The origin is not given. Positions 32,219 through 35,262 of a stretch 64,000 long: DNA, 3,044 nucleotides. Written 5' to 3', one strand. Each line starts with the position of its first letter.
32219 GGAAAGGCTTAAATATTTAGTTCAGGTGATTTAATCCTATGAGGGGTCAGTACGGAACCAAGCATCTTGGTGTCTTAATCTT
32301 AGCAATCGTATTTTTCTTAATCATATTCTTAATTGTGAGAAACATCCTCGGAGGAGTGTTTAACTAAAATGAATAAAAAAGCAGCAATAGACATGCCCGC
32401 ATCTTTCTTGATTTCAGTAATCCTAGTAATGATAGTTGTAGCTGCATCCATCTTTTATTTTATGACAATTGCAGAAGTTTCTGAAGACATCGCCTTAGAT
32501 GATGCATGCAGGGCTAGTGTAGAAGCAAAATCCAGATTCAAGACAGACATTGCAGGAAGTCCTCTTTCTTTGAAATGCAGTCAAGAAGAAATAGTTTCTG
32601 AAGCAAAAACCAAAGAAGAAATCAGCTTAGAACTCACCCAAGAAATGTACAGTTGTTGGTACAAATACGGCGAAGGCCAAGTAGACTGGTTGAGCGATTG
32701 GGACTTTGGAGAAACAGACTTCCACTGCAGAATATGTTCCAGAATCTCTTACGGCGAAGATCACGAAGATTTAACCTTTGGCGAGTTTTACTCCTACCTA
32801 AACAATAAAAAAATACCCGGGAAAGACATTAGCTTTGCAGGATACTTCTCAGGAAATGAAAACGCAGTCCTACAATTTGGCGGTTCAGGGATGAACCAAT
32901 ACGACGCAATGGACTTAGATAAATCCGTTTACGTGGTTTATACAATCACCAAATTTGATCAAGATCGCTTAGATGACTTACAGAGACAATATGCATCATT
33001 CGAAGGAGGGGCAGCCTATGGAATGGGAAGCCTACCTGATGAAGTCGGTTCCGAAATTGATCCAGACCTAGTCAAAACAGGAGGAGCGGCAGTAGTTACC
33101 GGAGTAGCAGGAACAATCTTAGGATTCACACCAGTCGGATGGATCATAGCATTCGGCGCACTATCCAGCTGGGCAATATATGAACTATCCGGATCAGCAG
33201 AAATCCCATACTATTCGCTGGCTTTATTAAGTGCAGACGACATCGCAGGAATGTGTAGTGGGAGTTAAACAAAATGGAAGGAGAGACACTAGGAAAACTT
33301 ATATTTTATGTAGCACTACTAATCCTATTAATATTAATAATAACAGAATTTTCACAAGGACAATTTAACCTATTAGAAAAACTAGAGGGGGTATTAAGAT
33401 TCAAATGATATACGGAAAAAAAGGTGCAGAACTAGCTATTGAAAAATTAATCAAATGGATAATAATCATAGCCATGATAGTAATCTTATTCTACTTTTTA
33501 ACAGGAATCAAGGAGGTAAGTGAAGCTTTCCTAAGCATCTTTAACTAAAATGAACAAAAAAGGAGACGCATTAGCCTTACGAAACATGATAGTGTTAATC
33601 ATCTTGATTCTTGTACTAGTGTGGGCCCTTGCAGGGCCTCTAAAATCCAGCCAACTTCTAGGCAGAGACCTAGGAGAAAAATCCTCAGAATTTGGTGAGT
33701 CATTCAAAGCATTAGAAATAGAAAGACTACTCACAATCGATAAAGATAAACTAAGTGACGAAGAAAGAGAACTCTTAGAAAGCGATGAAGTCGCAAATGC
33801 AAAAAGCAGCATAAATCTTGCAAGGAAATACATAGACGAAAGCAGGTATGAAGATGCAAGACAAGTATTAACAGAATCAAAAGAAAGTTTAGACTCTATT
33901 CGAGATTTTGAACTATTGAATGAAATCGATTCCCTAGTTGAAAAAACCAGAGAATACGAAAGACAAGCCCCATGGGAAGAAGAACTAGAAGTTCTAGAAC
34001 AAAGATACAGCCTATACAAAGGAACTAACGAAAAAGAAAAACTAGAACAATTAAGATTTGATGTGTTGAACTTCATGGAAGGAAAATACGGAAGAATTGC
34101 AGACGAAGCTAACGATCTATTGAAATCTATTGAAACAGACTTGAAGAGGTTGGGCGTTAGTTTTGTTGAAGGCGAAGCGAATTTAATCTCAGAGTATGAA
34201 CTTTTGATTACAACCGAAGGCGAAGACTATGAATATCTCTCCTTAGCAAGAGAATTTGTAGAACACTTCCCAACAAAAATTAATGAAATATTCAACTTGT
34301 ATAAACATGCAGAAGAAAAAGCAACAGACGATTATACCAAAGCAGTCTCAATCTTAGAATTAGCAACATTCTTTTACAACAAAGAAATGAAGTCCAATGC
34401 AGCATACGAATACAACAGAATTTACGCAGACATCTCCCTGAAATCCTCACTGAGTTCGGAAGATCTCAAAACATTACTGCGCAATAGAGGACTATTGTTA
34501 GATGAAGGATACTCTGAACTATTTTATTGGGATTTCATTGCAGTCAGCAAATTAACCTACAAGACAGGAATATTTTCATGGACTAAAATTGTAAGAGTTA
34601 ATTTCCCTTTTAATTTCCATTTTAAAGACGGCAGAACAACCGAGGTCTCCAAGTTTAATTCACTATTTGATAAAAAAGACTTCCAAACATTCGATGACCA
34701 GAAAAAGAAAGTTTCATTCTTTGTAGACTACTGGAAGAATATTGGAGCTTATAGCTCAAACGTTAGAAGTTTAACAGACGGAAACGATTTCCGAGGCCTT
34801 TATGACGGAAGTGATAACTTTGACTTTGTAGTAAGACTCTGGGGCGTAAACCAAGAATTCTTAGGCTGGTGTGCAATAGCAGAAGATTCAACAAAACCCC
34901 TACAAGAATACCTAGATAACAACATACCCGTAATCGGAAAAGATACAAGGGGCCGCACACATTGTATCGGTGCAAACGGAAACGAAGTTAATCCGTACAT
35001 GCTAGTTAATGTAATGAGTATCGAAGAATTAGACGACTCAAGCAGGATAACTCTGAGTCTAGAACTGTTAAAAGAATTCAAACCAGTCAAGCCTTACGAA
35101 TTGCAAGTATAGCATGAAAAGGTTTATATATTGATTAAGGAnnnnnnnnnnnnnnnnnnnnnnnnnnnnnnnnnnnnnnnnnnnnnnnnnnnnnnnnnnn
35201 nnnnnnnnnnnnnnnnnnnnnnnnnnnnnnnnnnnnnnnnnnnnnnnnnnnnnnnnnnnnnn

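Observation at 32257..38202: Minor-pilin battery with a shared K-K/R-G-x-hydrophobic N-terminal signature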

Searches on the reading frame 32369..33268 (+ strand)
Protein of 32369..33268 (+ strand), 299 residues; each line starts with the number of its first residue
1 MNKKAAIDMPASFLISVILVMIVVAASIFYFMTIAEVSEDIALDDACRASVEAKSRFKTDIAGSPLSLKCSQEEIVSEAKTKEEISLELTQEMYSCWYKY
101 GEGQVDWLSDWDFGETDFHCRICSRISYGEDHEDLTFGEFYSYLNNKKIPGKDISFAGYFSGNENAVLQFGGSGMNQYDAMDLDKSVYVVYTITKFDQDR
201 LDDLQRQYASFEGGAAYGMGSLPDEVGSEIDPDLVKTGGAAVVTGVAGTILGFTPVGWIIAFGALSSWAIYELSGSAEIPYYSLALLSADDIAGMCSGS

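Call 6: search_protein_families(library=pfam, max_evalue=0.1, proteins=[window:32369-33268:+])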
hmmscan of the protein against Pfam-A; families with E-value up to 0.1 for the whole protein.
window:32369-33268:+ (299 aa): 1 family
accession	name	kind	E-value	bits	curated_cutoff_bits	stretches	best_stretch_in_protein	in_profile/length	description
PF00335.26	Tetraspanin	-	0.064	13.3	32.1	0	14-120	81-143/225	Tetraspanin family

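Call 47: search_protein_families(library=ncbifam, max_evalue=0.01, proteins=[window:32369-33268:+])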
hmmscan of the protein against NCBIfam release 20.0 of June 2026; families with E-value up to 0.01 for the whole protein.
window:32369-33268:+ (299 aa): 0 families

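Call 65: search_solved_structures(query=A4, max_evalue=1)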
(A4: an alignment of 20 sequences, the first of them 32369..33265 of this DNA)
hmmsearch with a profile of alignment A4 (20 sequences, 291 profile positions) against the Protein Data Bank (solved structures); distinct sequences matched with E-value up to 1: 0.

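Call 73: find_homologous_proteins(query=A4, max_evalue=0.001)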
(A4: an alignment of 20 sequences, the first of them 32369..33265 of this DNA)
Query A4 (20 sequences) (299 aa, profile of the alignment): 9 proteins with E <= 0.001 among 8000 candidates.
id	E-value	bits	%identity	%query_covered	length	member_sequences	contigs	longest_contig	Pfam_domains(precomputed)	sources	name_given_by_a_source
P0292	1.2e-85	306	55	90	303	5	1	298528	-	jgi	jgi:hypothetical protein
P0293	1.3e-85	305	100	97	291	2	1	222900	-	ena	-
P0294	2.9e-85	304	43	67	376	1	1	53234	-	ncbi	-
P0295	7.8e-85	303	56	91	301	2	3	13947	-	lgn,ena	-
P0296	1.9e-77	279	41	67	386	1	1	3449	-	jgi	-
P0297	2.3e-74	269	48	95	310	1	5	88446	-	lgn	-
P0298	9.4e-66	240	33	18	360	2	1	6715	-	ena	-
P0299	1.9e-49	187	34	20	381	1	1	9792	-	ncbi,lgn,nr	ncbi:MAG: hypothetical protein Q7R56_03560 [Nanoarchaeota archaeon]|nr:hypothetical protein [Nanoarc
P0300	2.7e-27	114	27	53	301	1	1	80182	-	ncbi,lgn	-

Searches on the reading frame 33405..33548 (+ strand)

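Call 6: search_protein_families(library=pfam, max_evalue=0.1, proteins=[window:33405-33548:+])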
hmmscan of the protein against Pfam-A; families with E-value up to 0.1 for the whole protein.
window:33405-33548:+ (47 aa): 1 family
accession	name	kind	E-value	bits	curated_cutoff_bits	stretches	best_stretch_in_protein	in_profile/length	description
PF16479.10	DUF5056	-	0.023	15.4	28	1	14-46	38-69/93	Domain of unknown function (DUF5056)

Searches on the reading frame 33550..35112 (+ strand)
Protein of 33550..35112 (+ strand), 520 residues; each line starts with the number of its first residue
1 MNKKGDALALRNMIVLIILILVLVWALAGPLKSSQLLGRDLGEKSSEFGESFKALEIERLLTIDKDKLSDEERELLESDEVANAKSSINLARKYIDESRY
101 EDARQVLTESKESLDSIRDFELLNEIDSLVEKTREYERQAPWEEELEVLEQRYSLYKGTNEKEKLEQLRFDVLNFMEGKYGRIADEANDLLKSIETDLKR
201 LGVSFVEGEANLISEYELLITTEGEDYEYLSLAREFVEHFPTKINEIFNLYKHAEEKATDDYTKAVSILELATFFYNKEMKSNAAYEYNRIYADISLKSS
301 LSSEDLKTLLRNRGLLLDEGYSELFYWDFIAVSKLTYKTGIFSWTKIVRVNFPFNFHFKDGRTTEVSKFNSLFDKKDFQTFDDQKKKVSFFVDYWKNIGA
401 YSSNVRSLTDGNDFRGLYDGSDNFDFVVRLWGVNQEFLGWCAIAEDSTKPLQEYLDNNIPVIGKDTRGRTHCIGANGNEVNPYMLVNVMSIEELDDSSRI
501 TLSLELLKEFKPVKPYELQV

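Call 6: search_protein_families(library=pfam, max_evalue=0.1, proteins=[window:33550-35112:+])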
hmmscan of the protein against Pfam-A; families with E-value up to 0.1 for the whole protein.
window:33550-35112:+ (520 aa): 0 families

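Call 47: search_protein_families(library=ncbifam, max_evalue=0.01, proteins=[window:33550-35112:+])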
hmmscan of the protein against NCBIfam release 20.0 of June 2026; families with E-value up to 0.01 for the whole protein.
window:33550-35112:+ (520 aa): 0 families

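Call 67: search_solved_structures(query=window:33550-35112:+, max_evalue=1)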
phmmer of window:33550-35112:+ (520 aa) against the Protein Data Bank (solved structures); distinct sequences matched with E-value up to 1: 2.
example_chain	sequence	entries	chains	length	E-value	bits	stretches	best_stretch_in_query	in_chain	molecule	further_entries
3qne_A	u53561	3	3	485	0.15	14.3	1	41-100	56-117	Seryl-tRNA synthetase, cytoplasmic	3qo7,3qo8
3qo5_A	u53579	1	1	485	0.15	14.3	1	41-100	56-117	Seryl-tRNA synthetase, cytoplasmic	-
